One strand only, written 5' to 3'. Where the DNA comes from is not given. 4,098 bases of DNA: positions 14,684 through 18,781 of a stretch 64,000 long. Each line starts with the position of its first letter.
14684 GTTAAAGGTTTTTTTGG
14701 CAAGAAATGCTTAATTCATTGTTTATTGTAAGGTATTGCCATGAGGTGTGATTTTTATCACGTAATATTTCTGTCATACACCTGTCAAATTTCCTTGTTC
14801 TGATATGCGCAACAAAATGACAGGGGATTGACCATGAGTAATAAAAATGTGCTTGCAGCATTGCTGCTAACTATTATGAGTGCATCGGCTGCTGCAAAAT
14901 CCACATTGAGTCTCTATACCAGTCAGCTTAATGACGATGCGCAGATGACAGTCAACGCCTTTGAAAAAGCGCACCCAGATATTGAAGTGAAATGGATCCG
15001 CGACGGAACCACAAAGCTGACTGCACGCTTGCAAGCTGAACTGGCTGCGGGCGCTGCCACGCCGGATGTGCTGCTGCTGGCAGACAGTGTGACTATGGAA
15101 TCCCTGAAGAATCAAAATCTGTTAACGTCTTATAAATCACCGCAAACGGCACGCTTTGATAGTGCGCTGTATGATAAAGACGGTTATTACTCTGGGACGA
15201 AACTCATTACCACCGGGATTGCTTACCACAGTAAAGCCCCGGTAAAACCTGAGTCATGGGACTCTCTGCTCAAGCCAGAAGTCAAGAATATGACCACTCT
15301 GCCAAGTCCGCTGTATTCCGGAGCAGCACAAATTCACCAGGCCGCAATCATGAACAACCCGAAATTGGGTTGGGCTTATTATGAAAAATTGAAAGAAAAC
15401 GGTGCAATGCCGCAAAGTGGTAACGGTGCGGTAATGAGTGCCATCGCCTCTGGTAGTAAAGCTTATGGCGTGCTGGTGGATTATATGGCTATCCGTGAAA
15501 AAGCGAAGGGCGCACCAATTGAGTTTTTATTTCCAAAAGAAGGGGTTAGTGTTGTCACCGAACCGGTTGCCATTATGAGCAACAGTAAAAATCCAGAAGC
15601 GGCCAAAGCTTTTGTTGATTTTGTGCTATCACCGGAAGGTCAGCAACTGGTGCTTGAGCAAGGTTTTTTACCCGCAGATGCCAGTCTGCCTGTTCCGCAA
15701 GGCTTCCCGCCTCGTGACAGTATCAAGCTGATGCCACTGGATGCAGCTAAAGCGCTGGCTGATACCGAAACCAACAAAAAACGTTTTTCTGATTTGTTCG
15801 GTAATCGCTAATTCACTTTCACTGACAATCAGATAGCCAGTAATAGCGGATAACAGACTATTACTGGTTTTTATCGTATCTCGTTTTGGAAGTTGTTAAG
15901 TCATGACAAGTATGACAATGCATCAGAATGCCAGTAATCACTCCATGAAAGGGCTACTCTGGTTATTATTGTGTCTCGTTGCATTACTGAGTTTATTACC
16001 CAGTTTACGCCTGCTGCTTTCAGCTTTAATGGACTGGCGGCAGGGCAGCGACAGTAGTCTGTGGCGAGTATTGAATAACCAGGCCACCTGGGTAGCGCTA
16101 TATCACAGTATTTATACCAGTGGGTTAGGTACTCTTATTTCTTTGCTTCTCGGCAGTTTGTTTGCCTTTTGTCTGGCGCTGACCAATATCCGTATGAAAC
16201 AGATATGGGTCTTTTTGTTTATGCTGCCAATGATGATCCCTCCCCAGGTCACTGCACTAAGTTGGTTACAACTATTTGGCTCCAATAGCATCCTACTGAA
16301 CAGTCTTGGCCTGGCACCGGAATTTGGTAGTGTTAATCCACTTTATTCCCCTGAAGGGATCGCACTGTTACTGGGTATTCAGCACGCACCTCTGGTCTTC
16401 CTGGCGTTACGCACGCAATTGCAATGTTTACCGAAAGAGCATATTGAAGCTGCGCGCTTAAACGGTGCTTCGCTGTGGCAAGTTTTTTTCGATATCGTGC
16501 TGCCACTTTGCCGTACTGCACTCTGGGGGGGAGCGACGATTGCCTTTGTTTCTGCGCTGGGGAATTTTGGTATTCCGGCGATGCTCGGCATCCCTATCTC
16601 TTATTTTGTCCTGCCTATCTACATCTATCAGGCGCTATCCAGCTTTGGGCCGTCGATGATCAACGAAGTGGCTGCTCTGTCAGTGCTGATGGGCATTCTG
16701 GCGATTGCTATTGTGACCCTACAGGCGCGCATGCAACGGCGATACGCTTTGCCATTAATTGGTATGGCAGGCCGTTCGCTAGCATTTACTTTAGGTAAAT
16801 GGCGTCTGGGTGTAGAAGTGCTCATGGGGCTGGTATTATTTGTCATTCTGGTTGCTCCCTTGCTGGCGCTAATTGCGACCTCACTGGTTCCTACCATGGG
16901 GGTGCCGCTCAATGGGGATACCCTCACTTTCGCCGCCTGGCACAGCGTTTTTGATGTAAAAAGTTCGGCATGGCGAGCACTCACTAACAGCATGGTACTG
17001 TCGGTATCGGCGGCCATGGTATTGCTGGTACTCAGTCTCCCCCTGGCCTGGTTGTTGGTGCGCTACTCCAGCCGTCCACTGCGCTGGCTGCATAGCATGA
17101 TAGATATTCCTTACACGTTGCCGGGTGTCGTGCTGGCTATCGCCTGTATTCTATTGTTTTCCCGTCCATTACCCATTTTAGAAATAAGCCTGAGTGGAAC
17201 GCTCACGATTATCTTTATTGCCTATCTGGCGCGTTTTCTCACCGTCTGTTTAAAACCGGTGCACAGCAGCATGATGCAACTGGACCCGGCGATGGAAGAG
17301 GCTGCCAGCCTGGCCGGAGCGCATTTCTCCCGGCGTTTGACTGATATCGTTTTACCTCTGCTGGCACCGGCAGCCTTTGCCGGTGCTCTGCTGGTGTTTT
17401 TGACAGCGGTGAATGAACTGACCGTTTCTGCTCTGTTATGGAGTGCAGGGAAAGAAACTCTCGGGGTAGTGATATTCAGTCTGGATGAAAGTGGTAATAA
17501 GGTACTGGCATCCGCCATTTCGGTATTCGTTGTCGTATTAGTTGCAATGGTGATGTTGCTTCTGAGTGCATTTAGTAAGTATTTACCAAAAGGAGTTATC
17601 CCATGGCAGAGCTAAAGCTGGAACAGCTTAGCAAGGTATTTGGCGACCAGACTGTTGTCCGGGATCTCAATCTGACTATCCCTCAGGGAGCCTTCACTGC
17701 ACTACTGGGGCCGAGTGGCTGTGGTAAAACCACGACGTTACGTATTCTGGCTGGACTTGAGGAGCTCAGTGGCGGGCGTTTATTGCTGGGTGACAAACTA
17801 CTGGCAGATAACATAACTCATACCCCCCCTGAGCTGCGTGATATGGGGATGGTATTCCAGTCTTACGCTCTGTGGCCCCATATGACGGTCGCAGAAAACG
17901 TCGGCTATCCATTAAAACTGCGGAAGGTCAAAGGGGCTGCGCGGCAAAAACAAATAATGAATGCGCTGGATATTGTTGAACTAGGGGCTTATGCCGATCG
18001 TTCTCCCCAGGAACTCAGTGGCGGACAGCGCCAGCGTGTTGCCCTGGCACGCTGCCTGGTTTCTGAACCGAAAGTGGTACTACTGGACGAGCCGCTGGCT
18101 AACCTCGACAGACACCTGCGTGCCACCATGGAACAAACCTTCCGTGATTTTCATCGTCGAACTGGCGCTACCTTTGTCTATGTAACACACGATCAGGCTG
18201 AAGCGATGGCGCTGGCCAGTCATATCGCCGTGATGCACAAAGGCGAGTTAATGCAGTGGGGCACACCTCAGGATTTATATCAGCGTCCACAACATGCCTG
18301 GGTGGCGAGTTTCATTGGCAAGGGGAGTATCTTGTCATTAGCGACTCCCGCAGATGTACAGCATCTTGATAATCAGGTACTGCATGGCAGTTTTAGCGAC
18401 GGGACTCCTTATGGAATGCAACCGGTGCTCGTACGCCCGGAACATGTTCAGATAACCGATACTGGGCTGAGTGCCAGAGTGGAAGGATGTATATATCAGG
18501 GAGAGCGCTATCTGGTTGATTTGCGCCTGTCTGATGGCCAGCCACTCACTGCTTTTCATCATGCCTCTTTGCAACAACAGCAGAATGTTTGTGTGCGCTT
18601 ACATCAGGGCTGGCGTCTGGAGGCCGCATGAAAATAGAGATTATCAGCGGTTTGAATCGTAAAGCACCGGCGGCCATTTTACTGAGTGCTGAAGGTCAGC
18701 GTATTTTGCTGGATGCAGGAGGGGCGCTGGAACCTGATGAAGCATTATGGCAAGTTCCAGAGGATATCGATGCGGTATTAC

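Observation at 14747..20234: Candidate uncharacterised phosphate-starvation scavenging system: ABC importer + beta-CASP-like hydrolase + histidine phosphatase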

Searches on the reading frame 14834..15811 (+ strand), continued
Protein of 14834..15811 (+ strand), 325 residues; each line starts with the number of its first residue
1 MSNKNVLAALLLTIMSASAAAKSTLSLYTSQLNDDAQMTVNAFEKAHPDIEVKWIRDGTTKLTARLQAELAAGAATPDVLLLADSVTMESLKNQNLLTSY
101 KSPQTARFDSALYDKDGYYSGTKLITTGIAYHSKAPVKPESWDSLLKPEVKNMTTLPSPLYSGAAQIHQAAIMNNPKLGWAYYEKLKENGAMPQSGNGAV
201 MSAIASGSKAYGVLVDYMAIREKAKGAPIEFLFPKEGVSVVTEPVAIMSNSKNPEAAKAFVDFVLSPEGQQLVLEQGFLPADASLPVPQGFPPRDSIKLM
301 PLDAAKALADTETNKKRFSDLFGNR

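Call 57: find_encoding_contigs(protein=P0173, flank=7000, max_places=1)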
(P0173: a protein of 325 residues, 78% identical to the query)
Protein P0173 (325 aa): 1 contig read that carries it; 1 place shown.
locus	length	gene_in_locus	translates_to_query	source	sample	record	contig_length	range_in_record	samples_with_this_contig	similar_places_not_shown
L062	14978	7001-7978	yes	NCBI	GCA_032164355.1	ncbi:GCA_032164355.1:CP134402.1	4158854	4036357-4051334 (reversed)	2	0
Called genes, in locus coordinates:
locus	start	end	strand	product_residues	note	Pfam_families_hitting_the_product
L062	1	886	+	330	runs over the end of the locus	PF12146:Hydrolase_4, PF00561:Abhydrolase_1, PF12697:Abhydrolase_6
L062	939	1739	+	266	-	PF00702:Hydrolase (faint), PF05116:S6PP (weak), PF08282:Hydrolase_3, PF05116:S6PP (weak)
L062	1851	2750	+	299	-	PF00892:EamA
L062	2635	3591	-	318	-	PF00126:HTH_1, PF03466:LysR_substrate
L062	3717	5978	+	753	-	PF08267:Meth_synt_1, PF01717:Meth_synt_2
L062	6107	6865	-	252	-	PF00392:GntR (weak), PF08220:HTH_DeoR, PF08279:HTH_11 (weak), PF19187:HTH_PafC (weak), PF00455:DeoRC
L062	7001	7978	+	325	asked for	PF01547:SBP_bac_1, PF13531:SBP_bac_11, PF13416:SBP_bac_8, PF13343:SBP_bac_6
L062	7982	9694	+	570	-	PF00528:BPD_transp_1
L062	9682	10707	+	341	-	PF00005:ABC_tran, PF13304:AAA_21 (faint), PF08402:TOBE_2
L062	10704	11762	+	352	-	PF00753:Lactamase_B (weak), PF12706:Lactamase_B_2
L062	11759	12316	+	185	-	PF00300:His_Phos_1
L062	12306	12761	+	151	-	PF25109:HAD_PNKP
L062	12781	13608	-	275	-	PF01738:DLH, PF00561:Abhydrolase_1 (faint), PF08840:BAAT_C (faint)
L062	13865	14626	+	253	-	PF01048:PNP_UDP_1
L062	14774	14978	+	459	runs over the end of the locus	PF02646:RmuC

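Call 58: find_encoding_contigs(protein=P0155, flank=7000, max_places=1)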
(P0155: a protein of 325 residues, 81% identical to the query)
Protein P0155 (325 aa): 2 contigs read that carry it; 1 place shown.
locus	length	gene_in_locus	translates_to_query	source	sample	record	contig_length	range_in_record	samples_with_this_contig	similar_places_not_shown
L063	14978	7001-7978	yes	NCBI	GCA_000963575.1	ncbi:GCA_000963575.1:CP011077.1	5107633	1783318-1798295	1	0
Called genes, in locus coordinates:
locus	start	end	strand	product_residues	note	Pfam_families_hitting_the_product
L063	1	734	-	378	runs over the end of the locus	PF02463:SMC_N (faint), PF00005:ABC_tran, PF08402:TOBE_2 (weak)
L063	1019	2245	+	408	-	PF05343:Peptidase_M42 (faint), PF01546:Peptidase_M20, PF07687:M20_dimer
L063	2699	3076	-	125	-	PF24172:CdiI_ImmP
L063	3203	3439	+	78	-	-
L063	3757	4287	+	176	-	-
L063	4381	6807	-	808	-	PF12607:DUF3772, PF00924:MS_channel_2nd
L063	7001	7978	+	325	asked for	PF01547:SBP_bac_1, PF13531:SBP_bac_11, PF13416:SBP_bac_8, PF13343:SBP_bac_6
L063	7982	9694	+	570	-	PF00528:BPD_transp_1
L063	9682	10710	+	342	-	PF00005:ABC_tran, PF13304:AAA_21 (faint), PF08402:TOBE_2 (weak)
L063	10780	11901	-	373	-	PF08007:JmjC_2, PF20514:WHD_ROXA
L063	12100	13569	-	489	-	PF08918:PhoQ_Sensor, PF00672:HAMP (faint), PF26769:HAMP_PhoQ, PF00512:HisKA (weak), PF02518:HATPase_c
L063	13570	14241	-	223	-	PF00072:Response_reg, PF00486:Trans_reg_C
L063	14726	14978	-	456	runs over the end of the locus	PF00206:Lyase_1, PF08328:ASL_C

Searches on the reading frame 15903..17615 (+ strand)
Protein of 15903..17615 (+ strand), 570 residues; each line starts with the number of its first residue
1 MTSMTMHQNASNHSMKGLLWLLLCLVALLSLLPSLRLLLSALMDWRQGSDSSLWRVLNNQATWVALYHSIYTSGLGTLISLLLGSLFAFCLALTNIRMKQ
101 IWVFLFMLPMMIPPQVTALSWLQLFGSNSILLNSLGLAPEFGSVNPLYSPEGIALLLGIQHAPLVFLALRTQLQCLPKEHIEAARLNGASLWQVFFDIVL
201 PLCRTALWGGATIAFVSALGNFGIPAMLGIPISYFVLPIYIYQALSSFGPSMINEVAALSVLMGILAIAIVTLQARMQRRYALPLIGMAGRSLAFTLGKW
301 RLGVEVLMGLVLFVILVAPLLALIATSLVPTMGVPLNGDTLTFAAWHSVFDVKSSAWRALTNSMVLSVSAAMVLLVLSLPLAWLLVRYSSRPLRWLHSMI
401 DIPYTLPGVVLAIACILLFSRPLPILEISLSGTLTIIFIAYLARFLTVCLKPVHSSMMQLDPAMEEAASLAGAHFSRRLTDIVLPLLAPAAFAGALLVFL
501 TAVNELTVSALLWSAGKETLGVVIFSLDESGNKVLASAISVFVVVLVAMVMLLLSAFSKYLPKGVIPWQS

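Call 3: search_protein_families(library=pfam, proteins=[window:15903-17615:+], max_evalue=0.01)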
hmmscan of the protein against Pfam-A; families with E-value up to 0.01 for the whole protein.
window:15903-17615:+ (570 aa): 1 family
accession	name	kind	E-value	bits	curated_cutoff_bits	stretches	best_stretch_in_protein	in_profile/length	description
PF00528.27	BPD_transp_1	-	4.8e-22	79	26.4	2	81-273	2-170/184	Binding-protein-dependent transport system inner membrane component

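Call 4: search_protein_families(library=ncbifam, proteins=[window:15903-17615:+], max_evalue=0.01)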
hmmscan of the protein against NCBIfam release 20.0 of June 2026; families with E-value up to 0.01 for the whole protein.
window:15903-17615:+ (570 aa): 28 families (the best 25 are shown)
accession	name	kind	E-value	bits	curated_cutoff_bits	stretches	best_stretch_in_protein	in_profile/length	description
TIGR03262.1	PhnU2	equivalog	5e-50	170.7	593.25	1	21-569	9-544/546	putative 2-aminoethylphosphonate ABC transporter permease subunit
TIGR02141.1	modB_ABC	equivalog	3.1e-40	138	182.6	2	69-273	3-204/208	molybdate ABC transporter permease subunit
TIGR01581.1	Mo_ABC_porter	hypoth_equivalog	1.1e-39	136.2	210.3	2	48-270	5-223/225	ABC transporter permease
TIGR00969.1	3a0106s02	subfamily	1.4e-32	113.2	240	2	10-274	11-266/272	sulfate ABC transporter permease subunit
TIGR02139.1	permease_CysT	equivalog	1.5e-32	113.2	246.1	2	23-279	13-264/265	sulfate ABC transporter permease subunit CysT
NF011624.0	PRK15050.1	equivalog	1.8e-30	106.1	247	2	5-280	12-288/297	2-aminoethylphosphonate ABC transporter permease subunit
NF006939.0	PRK09421.1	equivalog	4.1e-29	101.6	262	2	60-279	6-225/230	molybdate ABC transporter permease subunit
NF007047.0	PRK09500.1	equivalog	1.3e-27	97.1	326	2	310-555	12-248/257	spermidine/putrescine ABC transporter permease PotC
NF007044.0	PRK09497.1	equivalog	1.7e-27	96.6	348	2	306-563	15-280/285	spermidine/putrescine ABC transporter permease PotB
NF040839.1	tungstate_WtpB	equivalog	1.8e-27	96.6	340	2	25-272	12-245/251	tungstate ABC transporter permease WtpB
NF008208.0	PRK10971.1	equivalog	1.7e-24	86.8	415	2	25-281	23-274/277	sulfate/thiosulfate ABC transporter permease CysT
TIGR03226.1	PhnU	equivalog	1.2e-21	77.5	283.45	2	13-280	38-306/311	2-aminoethylphosphonate ABC transporter permease subunit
TIGR02140.1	permease_CysW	equivalog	3.2e-21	76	329.1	2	18-276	5-254/261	sulfate ABC transporter permease subunit CysW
TIGR03255.1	PhnV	equivalog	3.3e-19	69.6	358.7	2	314-558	25-265/270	2-aminoethylphosphonate ABC transport system, membrane component PhnV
NF007963.0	PRK10683.1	equivalog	3.4e-18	66.1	489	2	64-271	97-302/317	putrescine ABC transporter permease PotH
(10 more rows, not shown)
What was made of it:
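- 15903..17615 (+): Fused double permease (570 aa, two BPD_transp_1 domains). The best NCBIfam hit is PhnU2, 170.7 bits against a cutoff of 593 (call 4).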

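Call 50: search_protein_families(library=padloc, proteins=[window:15903-17615:+], max_evalue=0.001)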
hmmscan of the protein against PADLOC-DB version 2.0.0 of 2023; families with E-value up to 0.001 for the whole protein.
window:15903-17615:+ (570 aa): 0 families

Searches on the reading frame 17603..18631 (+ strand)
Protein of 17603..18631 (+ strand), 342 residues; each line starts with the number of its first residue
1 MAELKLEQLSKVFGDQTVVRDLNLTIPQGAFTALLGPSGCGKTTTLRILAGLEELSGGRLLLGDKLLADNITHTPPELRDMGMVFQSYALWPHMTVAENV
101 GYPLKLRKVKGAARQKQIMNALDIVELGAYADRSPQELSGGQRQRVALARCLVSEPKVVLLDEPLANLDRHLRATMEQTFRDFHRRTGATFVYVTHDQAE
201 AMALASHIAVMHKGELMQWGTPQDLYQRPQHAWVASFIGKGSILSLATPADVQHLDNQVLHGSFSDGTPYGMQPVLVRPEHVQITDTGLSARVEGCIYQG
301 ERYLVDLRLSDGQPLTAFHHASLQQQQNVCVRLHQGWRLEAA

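Call 3: search_protein_families(library=pfam, proteins=[window:17603-18631:+], max_evalue=0.01)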
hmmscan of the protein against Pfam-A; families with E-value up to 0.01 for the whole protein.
window:17603-18631:+ (342 aa): 7 families
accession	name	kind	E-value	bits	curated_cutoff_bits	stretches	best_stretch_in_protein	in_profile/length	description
PF00005.33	ABC_tran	-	3.2e-34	118.9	25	1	20-166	2-137/137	ABC transporter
PF08402.16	TOBE_2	-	4.9e-09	36.6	21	1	275-325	1-54/76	TOBE domain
PF13304.12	AAA_21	-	4.1e-07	30.8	27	0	123-198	223-300/304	AAA domain, putative AbiEii toxin, Type IV TA system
PF02463.25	SMC_N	-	0.0011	18.8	40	0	123-211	122-212/220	RecF/RecN/SMC N terminal domain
PF13401.12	AAA_22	-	0.0029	18.4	27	0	30-96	6-33/130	AAA domain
PF13481.12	AAA_25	-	0.0066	16.5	27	0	25-46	29-50/195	AAA domain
PF03215.21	Rad17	-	0.0089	16.4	23.8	0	34-50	50-66/186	Rad17 P-loop domain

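Call 4: search_protein_families(library=ncbifam, proteins=[window:17603-18631:+], max_evalue=0.01)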
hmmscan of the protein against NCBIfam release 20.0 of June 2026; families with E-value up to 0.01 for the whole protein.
window:17603-18631:+ (342 aa): 191 families (the best 25 are shown)
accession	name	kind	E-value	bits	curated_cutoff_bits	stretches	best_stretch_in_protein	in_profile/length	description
NF008653.0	PRK11650.1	subfamily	1.4e-92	310.5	432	1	1-329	1-335/357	sn-glycerol-3-phosphate ABC transporter ATP-binding protein UgpC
TIGR03265.1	PhnT2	equivalog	2e-90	303.6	457.7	1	3-334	4-337/353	putative 2-aminoethylphosphonate ABC transporter ATP-binding protein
TIGR01187.1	potA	subfamily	4.2e-90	302.1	355.6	1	34-335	1-319/325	polyamine ABC transporter ATP-binding protein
NF006987.0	PRK09452.1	equivalog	8.3e-89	297.9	482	1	4-310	18-334/378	spermidine/putrescine ABC transporter ATP-binding protein PotA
NF008513.0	PRK11432.1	equivalog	1.4e-88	297.1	496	1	4-328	7-332/351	ferric ABC transporter ATP-binding protein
NF043075.1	MMSYN1_0197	equivalog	5.6e-85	285.3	550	1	4-310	3-309/341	spermidine/putrescine ABC transporter ATP-binding protein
NF008233.0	PRK11000.1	equivalog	1.1e-81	274.5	568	1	1-243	1-239/369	maltose/maltodextrin ABC transporter ATP-binding protein MalK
TIGR03258.1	PhnT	equivalog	3.7e-79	266.4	499.15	1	4-297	9-307/359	2-aminoethylphosphonate ABC transport system ATP-binding subunit PhnT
NF040933.2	ABC_arch_GlcV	equivalog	3e-76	256.6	450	1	3-288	2-292/357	glucose ABC transporter ATP-binding protein GlcV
TIGR00968.1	3a0106s01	subfamily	2.7e-74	249.7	342.75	1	5-242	2-235/237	sulfate ABC transporter ATP-binding protein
NF008621.0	PRK11607.1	equivalog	4.4e-71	239.7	613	1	4-244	20-256/377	putrescine ABC transporter ATP-binding subunit PotG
NF040840.2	tungstate_WtpC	equivalog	8.1e-69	232.5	440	1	4-288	2-282/347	tungstate ABC transporter ATP-binding protein WtpC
NF008105.0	PRK10851.1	equivalog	7e-65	219.1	502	1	4-244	3-243/362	sulfate/thiosulfate ABC transporter ATP-binding protein CysA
TIGR01186.1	proV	subfamily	4.5e-63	213.6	326.6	1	14-259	4-251/363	betaine/proline/choline family ABC transporter ATP-binding protein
TIGR03415.1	ABC_choXWV_ATP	equivalog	1e-53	182.7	483.75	1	10-254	31-281/382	choline ABC transporter ATP-binding protein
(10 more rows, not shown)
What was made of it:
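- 17603..18631 (+): ABC ATPase with a C-terminal TOBE_2 domain (342 aa). Calls 3 and 4.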

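Call 50: search_protein_families(library=padloc, proteins=[window:17603-18631:+], max_evalue=0.001)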
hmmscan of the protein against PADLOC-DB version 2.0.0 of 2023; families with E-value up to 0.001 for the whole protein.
window:17603-18631:+ (342 aa): 3 families
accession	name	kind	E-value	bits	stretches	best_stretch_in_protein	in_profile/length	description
PDLC04135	mad3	-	2e-31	107.9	2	124-214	248-340/374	mads_3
PDLC04140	mad8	-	2.3e-08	31.9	1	15-170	13-206/314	mads_8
PDLC02980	AriA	-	2.1e-07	29.2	0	31-54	1-24/304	-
